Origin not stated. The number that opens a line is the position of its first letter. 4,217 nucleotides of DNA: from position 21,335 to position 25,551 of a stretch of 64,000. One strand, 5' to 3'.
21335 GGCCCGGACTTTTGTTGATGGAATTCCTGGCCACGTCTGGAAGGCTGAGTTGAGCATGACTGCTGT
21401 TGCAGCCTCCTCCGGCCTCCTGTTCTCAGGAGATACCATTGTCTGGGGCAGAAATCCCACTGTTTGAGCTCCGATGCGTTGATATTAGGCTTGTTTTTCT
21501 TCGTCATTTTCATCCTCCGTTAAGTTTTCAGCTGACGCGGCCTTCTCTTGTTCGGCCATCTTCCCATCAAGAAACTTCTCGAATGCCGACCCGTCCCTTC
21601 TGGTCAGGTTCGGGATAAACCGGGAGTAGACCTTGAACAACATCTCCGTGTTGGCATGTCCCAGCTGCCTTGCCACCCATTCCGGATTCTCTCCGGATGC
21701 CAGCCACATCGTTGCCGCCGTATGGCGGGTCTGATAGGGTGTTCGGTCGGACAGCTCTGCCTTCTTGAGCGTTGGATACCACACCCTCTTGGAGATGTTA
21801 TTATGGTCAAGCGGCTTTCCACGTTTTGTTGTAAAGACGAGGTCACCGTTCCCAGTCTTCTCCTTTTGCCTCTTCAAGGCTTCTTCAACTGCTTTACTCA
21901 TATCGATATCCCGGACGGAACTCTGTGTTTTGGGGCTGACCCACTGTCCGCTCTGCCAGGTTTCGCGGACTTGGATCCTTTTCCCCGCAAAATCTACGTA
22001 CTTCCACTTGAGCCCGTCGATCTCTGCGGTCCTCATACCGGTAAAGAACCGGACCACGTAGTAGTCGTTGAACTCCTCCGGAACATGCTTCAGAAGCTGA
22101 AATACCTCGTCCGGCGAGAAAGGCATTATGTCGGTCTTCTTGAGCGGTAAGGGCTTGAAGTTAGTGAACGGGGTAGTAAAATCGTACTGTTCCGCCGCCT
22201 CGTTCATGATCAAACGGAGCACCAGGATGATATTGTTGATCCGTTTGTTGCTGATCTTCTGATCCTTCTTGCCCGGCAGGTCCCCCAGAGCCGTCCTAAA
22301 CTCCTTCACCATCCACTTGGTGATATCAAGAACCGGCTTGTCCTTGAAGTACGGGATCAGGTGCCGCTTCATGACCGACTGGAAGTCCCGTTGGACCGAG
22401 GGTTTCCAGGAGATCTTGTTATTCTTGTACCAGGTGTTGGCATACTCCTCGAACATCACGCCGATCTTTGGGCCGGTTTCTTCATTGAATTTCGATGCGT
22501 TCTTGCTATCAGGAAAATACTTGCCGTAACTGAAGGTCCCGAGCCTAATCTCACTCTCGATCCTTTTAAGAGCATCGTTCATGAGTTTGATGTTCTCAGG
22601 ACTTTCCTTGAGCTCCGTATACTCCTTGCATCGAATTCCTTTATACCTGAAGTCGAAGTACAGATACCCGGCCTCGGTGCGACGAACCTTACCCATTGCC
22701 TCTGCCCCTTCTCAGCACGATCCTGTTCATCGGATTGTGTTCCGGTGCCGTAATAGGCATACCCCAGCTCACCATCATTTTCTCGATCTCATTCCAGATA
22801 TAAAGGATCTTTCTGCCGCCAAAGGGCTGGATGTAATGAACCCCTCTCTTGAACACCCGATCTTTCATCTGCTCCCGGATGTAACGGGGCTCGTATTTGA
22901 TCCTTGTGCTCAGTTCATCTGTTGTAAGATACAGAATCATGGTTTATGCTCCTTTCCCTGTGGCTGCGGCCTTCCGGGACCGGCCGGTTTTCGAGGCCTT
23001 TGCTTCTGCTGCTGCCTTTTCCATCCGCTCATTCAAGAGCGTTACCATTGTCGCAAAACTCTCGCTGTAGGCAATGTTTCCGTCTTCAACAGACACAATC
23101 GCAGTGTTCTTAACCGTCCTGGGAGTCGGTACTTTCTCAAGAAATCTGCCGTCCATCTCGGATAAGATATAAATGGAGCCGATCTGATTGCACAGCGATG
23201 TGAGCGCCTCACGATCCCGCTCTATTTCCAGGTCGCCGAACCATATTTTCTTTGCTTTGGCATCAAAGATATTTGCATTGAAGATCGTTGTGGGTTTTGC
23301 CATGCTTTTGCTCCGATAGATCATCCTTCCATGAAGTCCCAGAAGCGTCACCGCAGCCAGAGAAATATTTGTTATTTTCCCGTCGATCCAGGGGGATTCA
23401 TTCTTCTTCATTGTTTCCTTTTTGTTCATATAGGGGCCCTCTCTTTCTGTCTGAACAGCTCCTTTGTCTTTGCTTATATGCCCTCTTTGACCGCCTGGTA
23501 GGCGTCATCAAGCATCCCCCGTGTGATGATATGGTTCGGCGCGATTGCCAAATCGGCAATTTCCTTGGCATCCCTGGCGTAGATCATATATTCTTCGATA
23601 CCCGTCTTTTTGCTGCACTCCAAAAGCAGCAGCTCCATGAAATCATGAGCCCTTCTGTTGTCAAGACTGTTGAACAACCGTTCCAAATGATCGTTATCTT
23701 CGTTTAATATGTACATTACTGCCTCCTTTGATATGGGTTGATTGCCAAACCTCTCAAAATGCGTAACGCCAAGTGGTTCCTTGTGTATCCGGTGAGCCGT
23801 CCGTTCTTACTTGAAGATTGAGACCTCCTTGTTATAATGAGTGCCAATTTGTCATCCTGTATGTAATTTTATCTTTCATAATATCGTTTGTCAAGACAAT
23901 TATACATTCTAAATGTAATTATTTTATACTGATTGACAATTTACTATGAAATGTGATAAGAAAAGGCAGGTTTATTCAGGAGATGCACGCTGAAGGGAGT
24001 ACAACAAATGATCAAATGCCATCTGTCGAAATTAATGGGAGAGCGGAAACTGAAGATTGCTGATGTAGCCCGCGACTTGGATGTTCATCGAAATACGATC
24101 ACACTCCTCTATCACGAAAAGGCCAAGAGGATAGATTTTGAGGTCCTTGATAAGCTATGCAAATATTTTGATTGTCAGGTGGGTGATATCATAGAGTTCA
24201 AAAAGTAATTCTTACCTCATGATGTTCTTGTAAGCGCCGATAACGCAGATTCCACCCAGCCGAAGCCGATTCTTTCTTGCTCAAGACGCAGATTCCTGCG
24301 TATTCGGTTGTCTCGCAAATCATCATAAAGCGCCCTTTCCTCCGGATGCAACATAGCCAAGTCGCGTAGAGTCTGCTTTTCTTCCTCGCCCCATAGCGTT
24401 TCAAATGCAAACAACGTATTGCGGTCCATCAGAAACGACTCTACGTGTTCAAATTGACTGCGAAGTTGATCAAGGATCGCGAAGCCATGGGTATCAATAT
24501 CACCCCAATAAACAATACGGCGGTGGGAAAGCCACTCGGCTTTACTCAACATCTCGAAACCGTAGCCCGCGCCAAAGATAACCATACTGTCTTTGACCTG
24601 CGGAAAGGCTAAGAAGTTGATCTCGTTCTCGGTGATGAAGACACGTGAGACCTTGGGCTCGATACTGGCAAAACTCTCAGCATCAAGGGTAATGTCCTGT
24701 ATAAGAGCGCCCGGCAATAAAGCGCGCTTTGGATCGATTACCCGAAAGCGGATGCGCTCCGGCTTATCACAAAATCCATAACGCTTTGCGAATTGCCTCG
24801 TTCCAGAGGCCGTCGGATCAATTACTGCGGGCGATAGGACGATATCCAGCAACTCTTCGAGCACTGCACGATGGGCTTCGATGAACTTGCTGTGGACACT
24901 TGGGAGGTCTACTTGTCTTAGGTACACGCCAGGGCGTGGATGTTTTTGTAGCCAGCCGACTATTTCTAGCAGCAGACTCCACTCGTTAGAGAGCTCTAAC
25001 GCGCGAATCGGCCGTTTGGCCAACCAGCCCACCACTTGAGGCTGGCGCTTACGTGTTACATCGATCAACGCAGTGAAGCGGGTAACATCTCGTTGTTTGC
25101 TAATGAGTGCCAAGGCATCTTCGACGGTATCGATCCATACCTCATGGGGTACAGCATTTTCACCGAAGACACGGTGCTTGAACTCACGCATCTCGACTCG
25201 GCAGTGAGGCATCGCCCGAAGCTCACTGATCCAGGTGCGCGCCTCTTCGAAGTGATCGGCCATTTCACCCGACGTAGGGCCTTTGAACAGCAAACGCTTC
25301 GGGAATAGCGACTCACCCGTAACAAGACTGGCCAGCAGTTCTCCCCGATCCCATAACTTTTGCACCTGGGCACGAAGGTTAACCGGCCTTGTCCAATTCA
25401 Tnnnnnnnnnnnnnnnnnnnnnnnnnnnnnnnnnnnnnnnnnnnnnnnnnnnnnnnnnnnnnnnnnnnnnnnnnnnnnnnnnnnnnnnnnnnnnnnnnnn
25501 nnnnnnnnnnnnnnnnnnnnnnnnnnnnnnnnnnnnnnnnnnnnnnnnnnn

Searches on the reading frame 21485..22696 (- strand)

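Call 32: search_protein_families(library=padloc, proteins=[window:21485-22696:-], max_evalue=0.05)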
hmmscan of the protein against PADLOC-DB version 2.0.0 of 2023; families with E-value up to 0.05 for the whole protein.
window:21485-22696:- (403 aa): 0 families

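Call 33: search_protein_families(library=pfam, proteins=[window:21485-22696:-], max_evalue=0.05)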
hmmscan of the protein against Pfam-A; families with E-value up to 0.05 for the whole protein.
window:21485-22696:- (403 aa): 5 families
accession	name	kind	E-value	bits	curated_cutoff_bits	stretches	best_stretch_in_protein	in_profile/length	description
PF12167.14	Arm-DNA-bind_2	-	6.1e-23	81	22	1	1-65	1-65/65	Arm DNA-binding domain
PF00589.27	Phage_integrase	-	1.6e-19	70.8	27.1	1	196-358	6-166/172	Phage integrase family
PF14659.12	Phage_int_SAM_3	-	4.7e-08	33.6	22.6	1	82-136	2-56/58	Phage integrase, N-terminal SAM-like domain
PF22022.2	Phage_int_M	-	2.4e-05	24.9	27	1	82-131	1-50/96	Phage integrase central domain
PF13102.12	Phage_int_SAM_5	-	0.003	18.3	22.3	1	82-170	6-85/98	Phage integrase SAM-like domain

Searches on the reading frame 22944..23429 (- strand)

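Call 32: search_protein_families(library=padloc, proteins=[window:22944-23429:-], max_evalue=0.05)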
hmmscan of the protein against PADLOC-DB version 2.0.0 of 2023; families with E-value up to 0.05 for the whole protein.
window:22944-23429:- (161 aa): 0 families

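Call 33: search_protein_families(library=pfam, proteins=[window:22944-23429:-], max_evalue=0.05)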
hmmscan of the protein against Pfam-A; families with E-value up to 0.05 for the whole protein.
window:22944-23429:- (161 aa): 0 families

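Call 56: search_protein_families(library=pfam, proteins=[window:22944-23429:-], max_evalue=1)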
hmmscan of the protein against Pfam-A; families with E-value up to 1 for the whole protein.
window:22944-23429:- (161 aa): 1 family
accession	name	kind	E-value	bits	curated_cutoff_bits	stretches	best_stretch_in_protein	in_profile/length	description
PF19549.4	DUF6072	-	0.071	13.7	27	0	20-58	39-79/129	Family of unknown function (DUF6072)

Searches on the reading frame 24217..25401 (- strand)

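Call 32: search_protein_families(library=padloc, proteins=[window:24217-25401:-], max_evalue=0.05)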
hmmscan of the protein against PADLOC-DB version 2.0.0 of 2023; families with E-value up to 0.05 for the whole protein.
window:24217-25401:- (394 aa): 18 families
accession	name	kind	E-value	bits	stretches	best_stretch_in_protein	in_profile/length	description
PDLC00530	JetD1|JetD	-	7.4e-151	500.9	1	1-392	3-388/391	DUF2220; DUF3322; DUF2399 domain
PDLC00522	JetD1|JetD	-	1.2e-97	325.4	1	5-391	3-380/382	DUF2220; DUF3322; DUF2399 domain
PDLC00523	JetD1|JetD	-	3e-53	179.2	1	14-391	20-394/398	DUF2220; DUF3322; DUF2399 domain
PDLC00520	JetD1|JetD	-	8.1e-35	118.5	1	22-385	21-380/398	DUF2220; DUF3322; DUF2399 domain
PDLC00532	JetD1|JetD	-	1.6e-31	107.4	1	6-391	4-379/383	DUF2220; DUF3322; DUF2399 domain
PDLC00533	JetD1|JetD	-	3.3e-15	54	1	233-378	246-405/409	DUF2220; DUF3322; DUF2399 domain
PDLC00524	JetD1|JetD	-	5.2e-10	36.9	1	230-378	233-385/387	DUF2220; DUF3322; DUF2399 domain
PDLC00592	JetD3|JetD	-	7.2e-06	23.5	1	253-320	184-268/346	DUF2239; DUF2220 domain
PDLC00526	JetD1|JetD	-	1.3e-05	22.6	1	295-379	312-399/407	DUF2220; DUF3322; DUF2399 domain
PDLC00591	JetD3|JetD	-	5.6e-05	20.6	1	269-321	222-279/350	DUF2239; DUF2220 domain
PDLC00594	JetD3|JetD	-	6e-05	20.6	1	254-312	193-259/345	DUF2239; DUF2220 domain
PDLC00527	JetD1|JetD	-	0.00023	18.4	1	287-321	284-321/387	DUF2220; DUF3322; DUF2399 domain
PDLC00529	JetD1|JetD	-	0.00023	18.4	1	293-378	302-388/394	DUF2220; DUF3322; DUF2399 domain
PDLC00528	JetD1|JetD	-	0.00052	17.2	1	291-378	316-408/418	DUF2220; DUF3322; DUF2399 domain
PDLC00556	JetD2|JetD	-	0.0041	14.3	1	244-329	280-371/430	DUF2220; DUF3322; DUF2399 domain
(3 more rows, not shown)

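Call 33: search_protein_families(library=pfam, proteins=[window:24217-25401:-], max_evalue=0.05)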
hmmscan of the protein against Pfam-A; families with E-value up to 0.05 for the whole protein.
window:24217-25401:- (394 aa): 2 families
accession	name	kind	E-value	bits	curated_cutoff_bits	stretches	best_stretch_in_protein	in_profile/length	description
PF09983.15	JetD_C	-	5.1e-57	192.5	22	1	209-387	1-179/179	Wadjet protein JetD, C-terminal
PF11795.13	DUF3322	-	5e-53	180.4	22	1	8-186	3-190/190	Uncharacterized protein conserved in bacteria N-term (DUF3322)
